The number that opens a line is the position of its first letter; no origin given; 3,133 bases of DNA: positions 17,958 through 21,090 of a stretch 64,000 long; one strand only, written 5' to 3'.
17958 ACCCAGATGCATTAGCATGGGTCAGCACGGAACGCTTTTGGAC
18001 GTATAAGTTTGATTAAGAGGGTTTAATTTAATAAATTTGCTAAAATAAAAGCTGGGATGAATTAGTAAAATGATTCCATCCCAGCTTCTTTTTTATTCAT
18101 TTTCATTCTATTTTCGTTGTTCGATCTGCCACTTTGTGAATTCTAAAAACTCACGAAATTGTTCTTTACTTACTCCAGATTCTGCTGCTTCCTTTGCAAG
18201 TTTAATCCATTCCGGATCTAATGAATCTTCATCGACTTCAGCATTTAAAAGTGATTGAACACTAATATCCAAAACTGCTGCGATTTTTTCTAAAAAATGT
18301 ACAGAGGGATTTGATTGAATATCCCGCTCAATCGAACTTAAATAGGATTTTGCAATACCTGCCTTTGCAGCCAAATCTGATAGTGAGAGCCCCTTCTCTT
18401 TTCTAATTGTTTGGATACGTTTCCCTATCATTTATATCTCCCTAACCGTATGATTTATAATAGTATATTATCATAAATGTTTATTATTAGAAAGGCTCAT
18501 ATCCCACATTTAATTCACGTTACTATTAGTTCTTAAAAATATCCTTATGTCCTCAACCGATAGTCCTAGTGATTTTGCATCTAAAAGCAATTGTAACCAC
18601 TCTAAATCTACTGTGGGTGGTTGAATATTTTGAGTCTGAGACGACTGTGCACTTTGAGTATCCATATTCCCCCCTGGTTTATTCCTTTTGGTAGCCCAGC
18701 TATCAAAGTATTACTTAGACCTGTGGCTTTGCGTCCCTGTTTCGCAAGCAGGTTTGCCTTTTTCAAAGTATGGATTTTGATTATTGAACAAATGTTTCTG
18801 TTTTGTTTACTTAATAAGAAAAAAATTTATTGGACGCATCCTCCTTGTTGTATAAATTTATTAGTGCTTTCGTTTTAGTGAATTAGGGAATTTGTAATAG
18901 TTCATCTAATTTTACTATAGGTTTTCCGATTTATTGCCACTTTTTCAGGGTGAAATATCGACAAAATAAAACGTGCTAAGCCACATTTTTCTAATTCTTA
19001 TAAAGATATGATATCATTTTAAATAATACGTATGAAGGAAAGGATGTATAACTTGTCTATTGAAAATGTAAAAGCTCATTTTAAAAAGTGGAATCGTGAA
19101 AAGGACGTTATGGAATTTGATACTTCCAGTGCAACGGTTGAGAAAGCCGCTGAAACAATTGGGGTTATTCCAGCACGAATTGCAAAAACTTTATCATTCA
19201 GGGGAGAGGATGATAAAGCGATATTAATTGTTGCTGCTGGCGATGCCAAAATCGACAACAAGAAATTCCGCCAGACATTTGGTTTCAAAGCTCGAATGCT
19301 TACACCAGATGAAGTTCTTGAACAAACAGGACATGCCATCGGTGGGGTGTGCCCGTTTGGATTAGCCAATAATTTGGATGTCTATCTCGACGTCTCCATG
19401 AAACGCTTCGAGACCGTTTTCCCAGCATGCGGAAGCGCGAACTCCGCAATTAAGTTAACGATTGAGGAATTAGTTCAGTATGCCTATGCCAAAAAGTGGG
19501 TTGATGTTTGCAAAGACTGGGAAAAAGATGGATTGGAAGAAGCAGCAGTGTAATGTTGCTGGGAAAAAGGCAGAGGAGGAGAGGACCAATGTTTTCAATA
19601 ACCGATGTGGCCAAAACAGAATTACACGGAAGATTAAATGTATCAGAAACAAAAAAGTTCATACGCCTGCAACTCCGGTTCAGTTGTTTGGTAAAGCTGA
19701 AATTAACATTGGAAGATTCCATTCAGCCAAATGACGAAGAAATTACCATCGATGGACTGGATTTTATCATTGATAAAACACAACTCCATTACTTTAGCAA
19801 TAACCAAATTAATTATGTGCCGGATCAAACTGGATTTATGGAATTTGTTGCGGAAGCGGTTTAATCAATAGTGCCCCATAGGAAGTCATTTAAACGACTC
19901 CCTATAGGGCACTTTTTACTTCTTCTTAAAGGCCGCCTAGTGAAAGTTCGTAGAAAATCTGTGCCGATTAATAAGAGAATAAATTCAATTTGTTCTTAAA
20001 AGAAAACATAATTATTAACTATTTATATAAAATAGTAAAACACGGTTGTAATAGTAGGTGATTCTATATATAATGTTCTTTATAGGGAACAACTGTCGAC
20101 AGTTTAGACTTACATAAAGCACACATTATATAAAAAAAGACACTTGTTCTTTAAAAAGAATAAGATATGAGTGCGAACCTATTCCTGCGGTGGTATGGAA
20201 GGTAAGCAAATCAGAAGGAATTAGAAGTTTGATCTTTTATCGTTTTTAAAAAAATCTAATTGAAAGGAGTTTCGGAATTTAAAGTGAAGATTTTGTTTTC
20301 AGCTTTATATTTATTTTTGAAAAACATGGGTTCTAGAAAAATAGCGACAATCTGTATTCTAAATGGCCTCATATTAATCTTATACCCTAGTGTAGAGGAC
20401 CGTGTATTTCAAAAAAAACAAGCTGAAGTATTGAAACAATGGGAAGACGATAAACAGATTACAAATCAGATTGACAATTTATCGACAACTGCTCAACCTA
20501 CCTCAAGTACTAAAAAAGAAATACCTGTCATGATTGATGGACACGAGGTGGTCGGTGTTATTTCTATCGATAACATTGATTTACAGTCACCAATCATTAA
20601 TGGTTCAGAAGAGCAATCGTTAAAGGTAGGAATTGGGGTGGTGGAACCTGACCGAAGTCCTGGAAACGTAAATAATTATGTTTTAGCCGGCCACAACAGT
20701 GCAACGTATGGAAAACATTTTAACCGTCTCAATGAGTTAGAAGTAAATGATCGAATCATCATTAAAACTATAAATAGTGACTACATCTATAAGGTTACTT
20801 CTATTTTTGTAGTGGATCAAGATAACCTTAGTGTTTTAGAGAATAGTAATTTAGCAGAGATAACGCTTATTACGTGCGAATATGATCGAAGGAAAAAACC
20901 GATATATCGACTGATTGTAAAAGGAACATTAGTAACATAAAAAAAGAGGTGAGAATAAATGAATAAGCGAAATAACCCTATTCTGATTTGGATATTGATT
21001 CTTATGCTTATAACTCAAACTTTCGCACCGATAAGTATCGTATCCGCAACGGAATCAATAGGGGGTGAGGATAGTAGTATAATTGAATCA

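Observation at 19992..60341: A SinR-operator palindrome marks the promoters of sortase-adhesin, lasso cluster, eps locus and orphan precursor: one apparent regulon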

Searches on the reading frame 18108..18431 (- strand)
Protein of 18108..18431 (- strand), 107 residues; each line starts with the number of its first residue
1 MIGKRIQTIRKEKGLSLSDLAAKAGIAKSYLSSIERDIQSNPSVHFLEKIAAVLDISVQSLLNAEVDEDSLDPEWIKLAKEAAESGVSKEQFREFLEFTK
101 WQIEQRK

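Call 17: search_protein_families(library=pfam, proteins=[window:18108-18431:-])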
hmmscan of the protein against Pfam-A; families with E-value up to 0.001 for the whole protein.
window:18108-18431:- (107 aa): 7 families
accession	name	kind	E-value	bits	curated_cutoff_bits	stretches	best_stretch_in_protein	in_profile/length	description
PF01381.28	HTH_3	-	3.6e-16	59.4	23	1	6-59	1-53/55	Helix-turn-helix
PF08671.16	SinI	-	2.2e-14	53.3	31.4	1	71-98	1-28/28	Anti-repressor SinI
PF12844.13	HTH_19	-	2.6e-10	40.5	30.2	1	3-64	1-61/64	Helix-turn-helix domain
PF13560.12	HTH_31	-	5.9e-10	39.8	27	1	3-57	3-57/64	Helix-turn-helix domain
PF13443.12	HTH_26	-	4e-07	30.6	22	1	5-65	1-61/63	Cro/C1-type HTH DNA-binding domain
PF13413.12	HTH_25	-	8e-06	26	24.6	1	7-58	3-59/62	Helix-turn-helix domain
PF13744.12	HTH_37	-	0.00012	22.2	27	1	3-59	20-76/80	Helix-turn-helix domain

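Call 32: search_solved_structures(query=window:18108-18431:-, show_alignments=2)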
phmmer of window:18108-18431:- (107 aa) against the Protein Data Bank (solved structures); distinct sequences matched with E-value up to 0.001: 25.
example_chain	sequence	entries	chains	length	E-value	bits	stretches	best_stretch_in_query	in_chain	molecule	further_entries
1b0n_A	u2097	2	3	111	2.5e-37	130.4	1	1-106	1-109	PROTEIN (SINR PROTEIN) | HTH-TYPE TRANSCRIPTIONAL REGULATOR SINR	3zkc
5tn0_A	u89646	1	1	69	8.7e-24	87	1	1-65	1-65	HTH-type transcriptional regulator SinR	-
3qq6_A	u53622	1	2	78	1.3e-23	86.4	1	1-65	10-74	HTH-type transcriptional regulator sinR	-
5tn2_A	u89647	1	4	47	2.5e-09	40.7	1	69-106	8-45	HTH-type transcriptional regulator SinR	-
2yal_A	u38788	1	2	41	6.7e-09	39.3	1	70-106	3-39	HTH-TYPE TRANSCRIPTIONAL REGULATOR SINR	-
9sf2_A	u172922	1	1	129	6.9e-09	39.3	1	3-94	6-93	Transcriptional regulator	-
6jq1_A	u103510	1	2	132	3.6e-08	37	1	4-64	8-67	Transcriptional regulator, XRE family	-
6rnz_A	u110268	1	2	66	2.9e-07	34.1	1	3-63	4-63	HTH-type transcriptional regulator DdrOC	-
6rmq_A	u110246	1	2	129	8.3e-07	32.6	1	4-63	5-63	HTH-type transcriptional regulator DdrOC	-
6rnx_A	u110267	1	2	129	8.7e-07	32.5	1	4-63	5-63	HTH-type transcriptional regulator DdrOC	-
7t5u_A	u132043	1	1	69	2e-06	31.4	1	2-58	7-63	Helix-turn-helix domain-containing protein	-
2b5a_A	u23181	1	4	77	4.2e-06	30.4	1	2-63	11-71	C.BclI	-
8v2d_J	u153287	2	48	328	1.6e-05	28.5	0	61-97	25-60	O43_129 component A | O43_129_+4 component A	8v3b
8glt_0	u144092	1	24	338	3.5e-05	27.4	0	21-90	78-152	C3-comp_O32-15, polyalanine model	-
1y7y_A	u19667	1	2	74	4.1e-05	27.2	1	2-61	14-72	C.AhdI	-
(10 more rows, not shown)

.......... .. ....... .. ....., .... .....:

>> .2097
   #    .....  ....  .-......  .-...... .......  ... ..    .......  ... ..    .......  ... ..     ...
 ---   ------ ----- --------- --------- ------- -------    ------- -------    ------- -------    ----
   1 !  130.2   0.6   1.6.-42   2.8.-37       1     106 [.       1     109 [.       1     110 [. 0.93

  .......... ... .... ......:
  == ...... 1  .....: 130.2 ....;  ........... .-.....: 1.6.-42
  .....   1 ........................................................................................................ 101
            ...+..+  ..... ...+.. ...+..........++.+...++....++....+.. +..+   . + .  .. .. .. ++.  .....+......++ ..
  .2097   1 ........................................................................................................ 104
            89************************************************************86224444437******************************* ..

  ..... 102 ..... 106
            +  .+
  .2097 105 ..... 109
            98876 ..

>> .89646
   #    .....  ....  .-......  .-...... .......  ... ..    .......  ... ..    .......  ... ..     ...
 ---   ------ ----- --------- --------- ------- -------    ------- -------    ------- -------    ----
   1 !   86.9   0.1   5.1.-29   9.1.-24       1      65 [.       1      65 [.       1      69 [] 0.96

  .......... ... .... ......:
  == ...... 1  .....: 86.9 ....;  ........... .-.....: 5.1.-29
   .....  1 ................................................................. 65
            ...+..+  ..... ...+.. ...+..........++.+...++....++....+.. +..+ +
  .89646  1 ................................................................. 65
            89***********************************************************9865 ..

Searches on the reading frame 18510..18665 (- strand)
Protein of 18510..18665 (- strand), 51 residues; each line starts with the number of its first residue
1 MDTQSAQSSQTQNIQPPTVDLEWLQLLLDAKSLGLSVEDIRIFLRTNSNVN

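Call 17: search_protein_families(library=pfam, proteins=[window:18510-18665:-])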
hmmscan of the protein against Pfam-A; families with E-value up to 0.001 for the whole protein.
window:18510-18665:- (51 aa): 1 family
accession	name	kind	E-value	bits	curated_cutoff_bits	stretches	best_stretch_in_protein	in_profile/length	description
PF08671.16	SinI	-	1.1e-09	38.4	31.4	1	20-45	2-27/28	Anti-repressor SinI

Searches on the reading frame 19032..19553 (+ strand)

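Call 17: search_protein_families(library=pfam, proteins=[window:19032-19553:+])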
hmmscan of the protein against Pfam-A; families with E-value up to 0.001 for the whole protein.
window:19032-19553:+ (173 aa): 1 family
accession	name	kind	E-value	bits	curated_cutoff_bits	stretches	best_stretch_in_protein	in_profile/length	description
PF04073.20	tRNA_edit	-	3.3e-29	101.9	25.5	1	33-149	4-122/123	Aminoacyl-tRNA editing domain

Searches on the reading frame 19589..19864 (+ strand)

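Call 17: search_protein_families(library=pfam, proteins=[window:19589-19864:+])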
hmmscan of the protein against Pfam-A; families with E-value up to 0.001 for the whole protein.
window:19589-19864:+ (91 aa): 1 family
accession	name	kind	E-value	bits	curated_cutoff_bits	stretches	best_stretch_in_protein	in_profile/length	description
PF01521.26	Fe-S_biosyn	-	1.7e-06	28.7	26.3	1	3-83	4-93/110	Iron-sulphur cluster biosynthesis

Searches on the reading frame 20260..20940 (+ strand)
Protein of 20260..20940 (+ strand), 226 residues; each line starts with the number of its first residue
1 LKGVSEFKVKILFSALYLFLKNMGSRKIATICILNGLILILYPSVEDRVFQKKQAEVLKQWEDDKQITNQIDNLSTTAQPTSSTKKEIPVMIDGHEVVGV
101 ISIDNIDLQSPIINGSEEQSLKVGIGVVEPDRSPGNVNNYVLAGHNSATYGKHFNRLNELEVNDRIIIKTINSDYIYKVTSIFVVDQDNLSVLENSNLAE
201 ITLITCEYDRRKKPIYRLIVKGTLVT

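Call 17: search_protein_families(library=pfam, proteins=[window:20260-20940:+])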
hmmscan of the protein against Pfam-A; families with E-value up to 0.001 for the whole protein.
window:20260-20940:+ (226 aa): 1 family
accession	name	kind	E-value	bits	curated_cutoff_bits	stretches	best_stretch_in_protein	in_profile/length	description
PF04203.18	Sortase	-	4.6e-29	101.1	26.6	1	101-225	1-125/125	Sortase domain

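Call 42: find_homologous_proteins(query=window:20260-20940:+, max_evalue=1e-20)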
Query window:20260-20940:+ (226 aa): 16 proteins with E <= 1e-20 among 364 candidates.
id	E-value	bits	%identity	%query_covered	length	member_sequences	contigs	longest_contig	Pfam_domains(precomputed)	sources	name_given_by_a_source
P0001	2.0e-126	438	100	90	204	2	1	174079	PF04203.19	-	-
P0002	8.5e-50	188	42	95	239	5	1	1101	PF04203.19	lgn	-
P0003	1.5e-43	167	47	86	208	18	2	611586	PF04203.19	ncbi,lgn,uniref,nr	ncbi:sortase [Brevibacillus borstelensis AK1]|uniref:Sortase n=1 Tax=Brevibacillus borstelensis AK1 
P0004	2.7e-43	166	47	86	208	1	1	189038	PF04203.19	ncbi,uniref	ncbi:sortase [Brevibacillus borstelensis]|uniref:class D sortase n=1 Tax=Brevibacillus borstelensis 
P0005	3.8e-38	149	43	92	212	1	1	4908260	PF04203.19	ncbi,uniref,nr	ncbi:class D sortase [Brevibacillus humidisoli]|uniref:class D sortase n=1 Tax=Brevibacillus humidis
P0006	2.1e-37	147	46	86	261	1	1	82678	PF04203.19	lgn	-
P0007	3.9e-31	127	41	84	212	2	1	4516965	PF04203.19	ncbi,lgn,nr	ncbi:class D sortase [Tumebacillus algifaecis]|nr:class D sortase [Tumebacillus algifaecis]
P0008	1.3e-27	115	35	90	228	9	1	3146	PF04203.19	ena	-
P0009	3.3e-27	114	39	70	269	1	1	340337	PF04203.19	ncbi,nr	ncbi:MAG: class D sortase [Clostridiales bacterium]|nr:class D sortase [Clostridiales bacterium]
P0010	1.3e-26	112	39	85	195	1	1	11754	PF04203.19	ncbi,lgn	ncbi:MAG: class D sortase [Clostridium sp.]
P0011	2.1e-26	111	38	84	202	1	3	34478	PF04203.19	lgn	-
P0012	4.1e-26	110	44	56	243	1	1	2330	PF04203.19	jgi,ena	jgi:sortase A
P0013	2.3e-25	108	38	88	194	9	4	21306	PF04203.19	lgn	-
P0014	6.5e-22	96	42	57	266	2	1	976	PF04203.19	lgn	-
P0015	5.5e-21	93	43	56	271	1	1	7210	PF04203.19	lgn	-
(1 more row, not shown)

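Call 43: find_encoding_contigs(protein=P0003, flank=6000, max_places=2)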
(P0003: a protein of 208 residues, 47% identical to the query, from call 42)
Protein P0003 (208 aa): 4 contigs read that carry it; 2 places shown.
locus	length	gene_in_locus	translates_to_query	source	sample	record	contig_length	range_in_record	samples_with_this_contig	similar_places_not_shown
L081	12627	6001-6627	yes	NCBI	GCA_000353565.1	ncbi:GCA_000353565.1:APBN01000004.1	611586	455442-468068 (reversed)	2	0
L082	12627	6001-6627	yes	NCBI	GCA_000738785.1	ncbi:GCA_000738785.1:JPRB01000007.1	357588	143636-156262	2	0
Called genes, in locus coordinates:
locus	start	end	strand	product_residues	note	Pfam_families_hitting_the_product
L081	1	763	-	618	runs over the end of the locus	PF07238:PilZ (weak), PF13632:Glyco_trans_2_3 (faint), PF13506:Glyco_transf_21, PF00535:Glycos_transf_2, PF10111:Glyco_tranf_2_2 (faint), PF13641:Glyco_tranf_2_3, PF03142:Chitin_synth_2, PF01644:Chitin_synth_1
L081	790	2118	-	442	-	PF03721:UDPG_MGDP_dh_N, PF00984:UDPG_MGDP_dh, PF03720:UDPG_MGDP_dh_C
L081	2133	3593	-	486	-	PF01522:Polysacc_deac_1, PF03065:Glyco_hydro_57 (faint), PF01522:Polysacc_deac_1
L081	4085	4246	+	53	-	PF00072:Response_reg (weak)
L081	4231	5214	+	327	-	PF00072:Response_reg, PF03704:BTAD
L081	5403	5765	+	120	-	PF00072:Response_reg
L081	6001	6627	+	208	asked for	PF04203:Sortase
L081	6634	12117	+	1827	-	-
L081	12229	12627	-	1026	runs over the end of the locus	PF07695:7TMR-DISM_7TM, PF00512:HisKA, PF02518:HATPase_c, PF13581:HATPase_c_2 (faint), PF00072:Response_reg, PF06580:His_kinase, PF02518:HATPase_c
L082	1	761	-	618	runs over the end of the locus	PF07238:PilZ (weak), PF13632:Glyco_trans_2_3 (faint), PF13506:Glyco_transf_21, PF00535:Glycos_transf_2, PF10111:Glyco_tranf_2_2 (faint), PF13641:Glyco_tranf_2_3, PF03142:Chitin_synth_2, PF01644:Chitin_synth_1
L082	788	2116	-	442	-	PF03721:UDPG_MGDP_dh_N, PF00984:UDPG_MGDP_dh, PF03720:UDPG_MGDP_dh_C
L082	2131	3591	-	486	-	PF01522:Polysacc_deac_1, PF03065:Glyco_hydro_57 (faint), PF01522:Polysacc_deac_1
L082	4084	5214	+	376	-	PF00072:Response_reg, PF03704:BTAD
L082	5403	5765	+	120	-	PF00072:Response_reg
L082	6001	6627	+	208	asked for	PF04203:Sortase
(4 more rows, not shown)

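Call 44: find_encoding_contigs(protein=P0006, flank=6000, max_places=2)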
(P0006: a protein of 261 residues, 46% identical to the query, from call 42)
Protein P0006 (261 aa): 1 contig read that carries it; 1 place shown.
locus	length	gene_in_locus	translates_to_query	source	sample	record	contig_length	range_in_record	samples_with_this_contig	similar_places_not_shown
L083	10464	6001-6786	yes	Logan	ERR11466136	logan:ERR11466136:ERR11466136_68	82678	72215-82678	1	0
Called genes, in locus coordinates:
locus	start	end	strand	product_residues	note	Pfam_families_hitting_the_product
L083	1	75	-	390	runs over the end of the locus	PF07690:MFS_1 (weak), PF12832:MFS_1_like, PF07690:MFS_1 (weak)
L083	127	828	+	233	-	PF00027:cNMP_binding, PF13545:HTH_Crp_2 (weak)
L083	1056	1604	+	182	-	PF04542:Sigma70_r2, PF08281:Sigma70_r4_2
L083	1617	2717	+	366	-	PF13786:DUF4179, PF18705:DUF5643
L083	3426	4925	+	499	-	PF01266:DAO (weak), PF06039:Mqo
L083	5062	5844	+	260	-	PF01261:AP_endonuc_2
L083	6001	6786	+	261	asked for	PF04203:Sortase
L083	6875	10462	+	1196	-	?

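Call 45: find_encoding_contigs(protein=P0001, flank=10000, max_places=4)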
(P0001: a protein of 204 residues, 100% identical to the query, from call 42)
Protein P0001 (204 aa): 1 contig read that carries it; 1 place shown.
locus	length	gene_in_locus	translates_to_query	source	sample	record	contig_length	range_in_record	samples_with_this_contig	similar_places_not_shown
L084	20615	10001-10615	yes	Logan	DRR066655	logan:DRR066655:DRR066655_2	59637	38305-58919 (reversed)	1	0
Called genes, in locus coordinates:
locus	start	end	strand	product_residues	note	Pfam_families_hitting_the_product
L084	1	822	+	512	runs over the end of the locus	?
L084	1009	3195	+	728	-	PF16244:DUF4901, PF14620:YPEB_PepSY1-2, PF16244:DUF4901, PF00395:SLH (faint)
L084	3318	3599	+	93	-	PF20119:DUF6509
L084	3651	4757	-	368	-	PF02746:MR_MLE_N, PF13378:MR_MLE_C, PF26685:DUF8230_C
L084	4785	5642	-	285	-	-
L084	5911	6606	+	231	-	PF00027:cNMP_binding, PF13545:HTH_Crp_2, PF25213:HVO_A0261_N (faint), PF00325:Crp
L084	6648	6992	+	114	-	PF08830:DUF1806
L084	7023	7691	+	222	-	PF02585:PIG-L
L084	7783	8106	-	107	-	PF12844:HTH_19, PF13560:HTH_31, PF01381:HTH_3, PF13413:HTH_25 (faint), PF13443:HTH_26 (weak), PF08671:SinI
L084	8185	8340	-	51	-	PF08671:SinI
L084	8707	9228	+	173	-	PF04073:tRNA_edit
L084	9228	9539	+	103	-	PF01521:Fe-S_biosyn (weak)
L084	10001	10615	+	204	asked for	PF04203:Sortase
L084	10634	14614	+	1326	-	PF05737:Collagen_bind, PF17802:SpaA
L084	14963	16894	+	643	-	PF13522:GATase_6, PF13537:GATase_7, PF00733:Asn_synthase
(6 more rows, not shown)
